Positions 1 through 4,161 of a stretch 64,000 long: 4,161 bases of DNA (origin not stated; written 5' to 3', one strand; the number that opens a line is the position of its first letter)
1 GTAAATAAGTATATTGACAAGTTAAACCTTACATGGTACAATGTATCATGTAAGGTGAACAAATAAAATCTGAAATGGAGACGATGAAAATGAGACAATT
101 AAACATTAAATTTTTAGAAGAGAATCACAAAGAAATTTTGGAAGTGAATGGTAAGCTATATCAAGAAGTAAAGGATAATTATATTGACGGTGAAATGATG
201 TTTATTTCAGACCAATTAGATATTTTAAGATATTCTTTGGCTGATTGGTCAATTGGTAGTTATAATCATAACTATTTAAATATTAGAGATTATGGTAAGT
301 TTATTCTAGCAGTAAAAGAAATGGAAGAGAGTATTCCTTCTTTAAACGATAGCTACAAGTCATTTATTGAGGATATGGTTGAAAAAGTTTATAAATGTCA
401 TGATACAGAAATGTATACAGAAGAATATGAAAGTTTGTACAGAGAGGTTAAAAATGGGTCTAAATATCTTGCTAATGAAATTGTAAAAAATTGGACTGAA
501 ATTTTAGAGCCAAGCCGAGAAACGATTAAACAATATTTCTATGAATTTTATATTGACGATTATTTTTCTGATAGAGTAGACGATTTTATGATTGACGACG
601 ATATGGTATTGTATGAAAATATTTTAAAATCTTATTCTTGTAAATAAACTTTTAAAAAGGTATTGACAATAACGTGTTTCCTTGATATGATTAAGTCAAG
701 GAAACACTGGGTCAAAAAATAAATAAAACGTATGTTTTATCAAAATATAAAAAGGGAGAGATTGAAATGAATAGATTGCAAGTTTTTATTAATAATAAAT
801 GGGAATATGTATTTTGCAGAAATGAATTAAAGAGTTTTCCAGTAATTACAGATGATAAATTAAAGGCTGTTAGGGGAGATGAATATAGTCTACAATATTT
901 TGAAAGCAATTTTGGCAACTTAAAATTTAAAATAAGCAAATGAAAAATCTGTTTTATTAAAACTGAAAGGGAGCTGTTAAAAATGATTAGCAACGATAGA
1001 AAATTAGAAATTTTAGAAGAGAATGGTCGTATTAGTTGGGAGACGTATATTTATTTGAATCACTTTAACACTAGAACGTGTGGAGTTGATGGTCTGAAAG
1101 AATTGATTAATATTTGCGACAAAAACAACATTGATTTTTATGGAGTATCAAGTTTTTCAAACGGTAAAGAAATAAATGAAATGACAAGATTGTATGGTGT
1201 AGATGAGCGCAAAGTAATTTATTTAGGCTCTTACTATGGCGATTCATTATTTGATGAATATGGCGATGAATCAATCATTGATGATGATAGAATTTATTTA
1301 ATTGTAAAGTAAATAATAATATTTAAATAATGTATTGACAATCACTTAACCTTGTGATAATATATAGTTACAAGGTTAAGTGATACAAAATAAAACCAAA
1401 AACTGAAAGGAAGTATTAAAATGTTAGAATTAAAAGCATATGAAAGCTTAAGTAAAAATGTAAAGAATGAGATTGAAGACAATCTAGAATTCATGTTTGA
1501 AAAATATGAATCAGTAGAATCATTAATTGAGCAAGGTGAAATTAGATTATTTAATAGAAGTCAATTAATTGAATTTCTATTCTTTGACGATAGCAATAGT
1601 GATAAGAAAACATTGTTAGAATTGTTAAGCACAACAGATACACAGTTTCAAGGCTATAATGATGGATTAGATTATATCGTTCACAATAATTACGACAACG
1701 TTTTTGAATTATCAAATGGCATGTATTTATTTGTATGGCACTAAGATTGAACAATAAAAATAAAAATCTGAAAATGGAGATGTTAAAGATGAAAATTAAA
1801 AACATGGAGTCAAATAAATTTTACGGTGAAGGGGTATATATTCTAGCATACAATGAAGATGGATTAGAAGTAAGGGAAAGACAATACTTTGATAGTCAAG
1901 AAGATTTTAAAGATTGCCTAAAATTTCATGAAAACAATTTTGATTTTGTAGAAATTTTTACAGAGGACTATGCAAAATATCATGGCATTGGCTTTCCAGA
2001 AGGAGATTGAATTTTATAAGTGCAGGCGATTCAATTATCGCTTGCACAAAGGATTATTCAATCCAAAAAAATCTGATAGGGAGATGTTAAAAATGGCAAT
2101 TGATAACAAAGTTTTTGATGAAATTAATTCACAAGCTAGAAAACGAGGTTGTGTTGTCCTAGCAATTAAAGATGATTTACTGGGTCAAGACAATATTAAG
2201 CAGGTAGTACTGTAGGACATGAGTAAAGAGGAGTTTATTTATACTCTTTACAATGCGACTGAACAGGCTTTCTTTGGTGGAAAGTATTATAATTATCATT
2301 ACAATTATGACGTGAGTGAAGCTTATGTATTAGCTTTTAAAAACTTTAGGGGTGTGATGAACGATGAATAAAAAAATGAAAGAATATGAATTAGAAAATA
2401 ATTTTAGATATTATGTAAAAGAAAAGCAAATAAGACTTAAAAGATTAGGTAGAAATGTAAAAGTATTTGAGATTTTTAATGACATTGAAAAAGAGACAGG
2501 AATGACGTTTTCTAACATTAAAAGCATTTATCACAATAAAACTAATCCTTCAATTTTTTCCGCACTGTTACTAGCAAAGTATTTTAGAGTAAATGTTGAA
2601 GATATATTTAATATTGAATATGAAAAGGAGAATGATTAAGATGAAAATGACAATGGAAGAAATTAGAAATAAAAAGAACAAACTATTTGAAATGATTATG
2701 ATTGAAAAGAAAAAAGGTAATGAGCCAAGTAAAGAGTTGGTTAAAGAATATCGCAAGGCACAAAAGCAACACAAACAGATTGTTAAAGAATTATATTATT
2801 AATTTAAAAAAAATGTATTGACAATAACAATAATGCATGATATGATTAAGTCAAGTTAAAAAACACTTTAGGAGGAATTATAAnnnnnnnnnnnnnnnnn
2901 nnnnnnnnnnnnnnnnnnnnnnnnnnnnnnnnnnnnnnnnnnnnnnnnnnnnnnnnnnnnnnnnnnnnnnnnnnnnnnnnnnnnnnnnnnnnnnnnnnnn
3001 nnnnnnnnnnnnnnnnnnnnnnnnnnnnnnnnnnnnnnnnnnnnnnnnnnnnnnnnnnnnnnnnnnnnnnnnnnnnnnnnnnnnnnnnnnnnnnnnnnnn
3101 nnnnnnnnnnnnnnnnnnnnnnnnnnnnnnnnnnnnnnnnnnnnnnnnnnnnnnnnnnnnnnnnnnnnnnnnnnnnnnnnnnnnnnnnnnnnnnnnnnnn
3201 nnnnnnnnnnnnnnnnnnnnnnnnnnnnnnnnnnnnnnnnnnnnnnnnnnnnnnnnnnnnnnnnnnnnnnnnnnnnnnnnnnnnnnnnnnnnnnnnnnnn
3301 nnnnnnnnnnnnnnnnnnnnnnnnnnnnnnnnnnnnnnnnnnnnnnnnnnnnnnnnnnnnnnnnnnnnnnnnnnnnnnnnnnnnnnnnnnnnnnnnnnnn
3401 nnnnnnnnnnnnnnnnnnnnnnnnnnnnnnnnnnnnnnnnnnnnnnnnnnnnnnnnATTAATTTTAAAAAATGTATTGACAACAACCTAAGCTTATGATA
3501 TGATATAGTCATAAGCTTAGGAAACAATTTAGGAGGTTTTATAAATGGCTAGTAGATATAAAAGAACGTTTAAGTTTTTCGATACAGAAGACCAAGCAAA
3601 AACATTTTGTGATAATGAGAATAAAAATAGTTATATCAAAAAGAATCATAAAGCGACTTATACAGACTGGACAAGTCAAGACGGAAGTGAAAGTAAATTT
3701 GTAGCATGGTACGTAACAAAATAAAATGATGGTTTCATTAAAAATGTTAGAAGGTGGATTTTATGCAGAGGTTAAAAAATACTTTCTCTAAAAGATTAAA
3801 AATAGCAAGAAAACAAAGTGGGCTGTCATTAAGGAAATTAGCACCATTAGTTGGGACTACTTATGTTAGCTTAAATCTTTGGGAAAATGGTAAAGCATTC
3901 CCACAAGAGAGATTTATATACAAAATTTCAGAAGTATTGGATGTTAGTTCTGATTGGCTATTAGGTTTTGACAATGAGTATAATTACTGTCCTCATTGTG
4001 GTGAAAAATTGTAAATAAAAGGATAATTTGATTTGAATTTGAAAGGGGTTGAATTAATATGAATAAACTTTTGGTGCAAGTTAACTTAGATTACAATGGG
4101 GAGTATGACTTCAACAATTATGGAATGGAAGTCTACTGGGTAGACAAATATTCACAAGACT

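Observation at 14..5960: Early promoters whose -10 hexamer sits in the loop of a perfect 9-13-bp inverted repeat, with different arm sequences at each copy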

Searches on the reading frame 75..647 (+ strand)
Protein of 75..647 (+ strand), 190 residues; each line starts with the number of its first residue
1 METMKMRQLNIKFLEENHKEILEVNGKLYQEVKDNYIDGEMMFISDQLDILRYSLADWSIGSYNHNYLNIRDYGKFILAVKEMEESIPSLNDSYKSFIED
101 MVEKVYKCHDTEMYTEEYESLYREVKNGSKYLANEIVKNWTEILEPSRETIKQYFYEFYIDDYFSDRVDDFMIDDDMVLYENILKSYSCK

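Call 10: find_encoding_contigs(protein=window:75-647:+, flank=10000, max_places=10)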
Protein window:75-647:+ (190 aa): no gene with exactly this product is on record in the collection.

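Call 11: find_related_loci(query=window:75-644:+, collection=viral_contigs, flank=10000)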
Query window:75-644:+ (190 aa) in viral_contigs; peptide patterns used: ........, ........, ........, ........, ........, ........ (x = any residue, [..] = any of these).
5 stretches matched a pattern, but none encodes a relative of the query by tblastn (E <= 1e-3).

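Call 70: search_protein_families(library=pfam, proteins=[window:90-644:+], max_evalue=0.01)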
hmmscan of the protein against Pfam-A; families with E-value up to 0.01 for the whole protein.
window:90-644:+ (185 aa): 1 family
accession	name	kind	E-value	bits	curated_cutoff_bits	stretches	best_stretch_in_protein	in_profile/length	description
PF14136.11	DUF4303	-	0.00031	20.9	23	1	13-111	41-124/155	Domain of unknown function (DUF4303)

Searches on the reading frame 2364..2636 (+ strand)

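Call 70: search_protein_families(library=pfam, proteins=[window:2364-2636:+], max_evalue=0.01)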
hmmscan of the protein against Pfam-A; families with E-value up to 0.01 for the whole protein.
window:2364-2636:+ (91 aa): 2 families
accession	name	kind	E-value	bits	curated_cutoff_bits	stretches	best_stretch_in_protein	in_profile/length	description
PF13443.12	HTH_26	-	0.00077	20.1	22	1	17-85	5-61/63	Cro/C1-type HTH DNA-binding domain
PF01381.28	HTH_3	-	0.0039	17.6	23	1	40-80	14-54/55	Helix-turn-helix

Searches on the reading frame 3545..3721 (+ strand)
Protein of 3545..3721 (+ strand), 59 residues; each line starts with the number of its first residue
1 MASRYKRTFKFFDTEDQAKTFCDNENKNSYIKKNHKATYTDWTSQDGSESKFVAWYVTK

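Call 58: find_homologous_proteins(query=window:3545-3721:+, max_evalue=0.00001)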
Query window:3545-3721:+ (59 aa): 4 proteins with E <= 0.00001 among 4 candidates.
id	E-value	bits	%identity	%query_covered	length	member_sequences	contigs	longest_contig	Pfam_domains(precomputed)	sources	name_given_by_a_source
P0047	2.1e-27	111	86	100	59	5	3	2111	-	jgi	-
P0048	1.1e-23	99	78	100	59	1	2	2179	-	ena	-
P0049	3.6e-23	98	73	100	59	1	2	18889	-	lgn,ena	-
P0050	7.4e-17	78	59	100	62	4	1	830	-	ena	-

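Call 59: find_encoding_contigs(protein=P0049, flank=10000, max_places=3)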
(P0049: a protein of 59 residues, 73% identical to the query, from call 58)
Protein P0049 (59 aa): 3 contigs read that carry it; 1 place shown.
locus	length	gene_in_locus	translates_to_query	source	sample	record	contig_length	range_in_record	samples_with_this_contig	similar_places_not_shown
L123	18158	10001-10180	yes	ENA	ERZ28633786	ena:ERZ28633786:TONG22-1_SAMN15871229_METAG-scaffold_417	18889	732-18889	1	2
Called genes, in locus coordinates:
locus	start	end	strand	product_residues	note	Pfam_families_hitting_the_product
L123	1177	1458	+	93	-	PF26096:DUF8033 (weak)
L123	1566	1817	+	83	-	-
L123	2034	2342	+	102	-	-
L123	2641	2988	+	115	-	-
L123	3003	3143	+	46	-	-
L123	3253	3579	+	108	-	-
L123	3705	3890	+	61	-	-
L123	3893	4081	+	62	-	-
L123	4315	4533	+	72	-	-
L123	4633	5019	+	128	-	-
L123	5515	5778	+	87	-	-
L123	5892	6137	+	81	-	-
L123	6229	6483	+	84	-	-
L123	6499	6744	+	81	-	-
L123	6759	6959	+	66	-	-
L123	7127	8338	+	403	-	-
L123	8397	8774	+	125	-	-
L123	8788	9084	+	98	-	-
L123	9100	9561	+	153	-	PF05443:ROS_MUCR (weak)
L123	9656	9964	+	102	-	-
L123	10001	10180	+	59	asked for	-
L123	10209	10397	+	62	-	-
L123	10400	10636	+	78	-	PF08274:Zn_Ribbon_YjdM (weak)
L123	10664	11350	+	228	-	-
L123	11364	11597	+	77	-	-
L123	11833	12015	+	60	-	-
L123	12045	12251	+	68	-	-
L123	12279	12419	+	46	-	-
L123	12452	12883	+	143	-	-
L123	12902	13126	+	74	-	-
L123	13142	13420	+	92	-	-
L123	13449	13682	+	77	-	-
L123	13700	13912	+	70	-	-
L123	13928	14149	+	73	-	-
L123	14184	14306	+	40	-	-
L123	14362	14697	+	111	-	-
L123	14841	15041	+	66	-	-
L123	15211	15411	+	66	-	-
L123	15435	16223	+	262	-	PF00589:Phage_integrase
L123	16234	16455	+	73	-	-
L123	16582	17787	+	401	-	PF03235:GmrSD_N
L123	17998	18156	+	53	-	?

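Call 60: find_encoding_contigs(protein=P0048, flank=10000, max_places=3)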
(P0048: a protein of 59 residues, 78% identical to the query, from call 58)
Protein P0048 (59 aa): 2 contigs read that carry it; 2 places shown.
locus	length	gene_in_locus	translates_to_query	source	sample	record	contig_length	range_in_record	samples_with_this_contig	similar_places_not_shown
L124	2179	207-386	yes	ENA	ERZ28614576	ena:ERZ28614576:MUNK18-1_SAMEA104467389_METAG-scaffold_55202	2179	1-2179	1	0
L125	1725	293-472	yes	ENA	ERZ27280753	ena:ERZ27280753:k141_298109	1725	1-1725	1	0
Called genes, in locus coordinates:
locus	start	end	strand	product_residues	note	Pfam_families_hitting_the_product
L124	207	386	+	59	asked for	-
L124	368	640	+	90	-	-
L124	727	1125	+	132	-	-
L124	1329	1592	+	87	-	-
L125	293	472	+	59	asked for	-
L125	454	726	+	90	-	-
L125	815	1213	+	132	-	-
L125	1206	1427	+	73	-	-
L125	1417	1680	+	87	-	-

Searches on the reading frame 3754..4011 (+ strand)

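Call 70: search_protein_families(library=pfam, proteins=[window:3754-4011:+], max_evalue=0.01)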
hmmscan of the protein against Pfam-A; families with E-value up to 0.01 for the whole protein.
window:3754-4011:+ (86 aa): 3 families
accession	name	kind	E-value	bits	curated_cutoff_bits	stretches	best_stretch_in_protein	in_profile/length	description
PF01381.28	HTH_3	-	4.1e-11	43.2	23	1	15-69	1-55/55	Helix-turn-helix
PF12844.13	HTH_19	-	2.5e-10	40.5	30.2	1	13-70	2-59/64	Helix-turn-helix domain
PF13560.12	HTH_31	-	7.2e-07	29.9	27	1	12-65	3-57/64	Helix-turn-helix domain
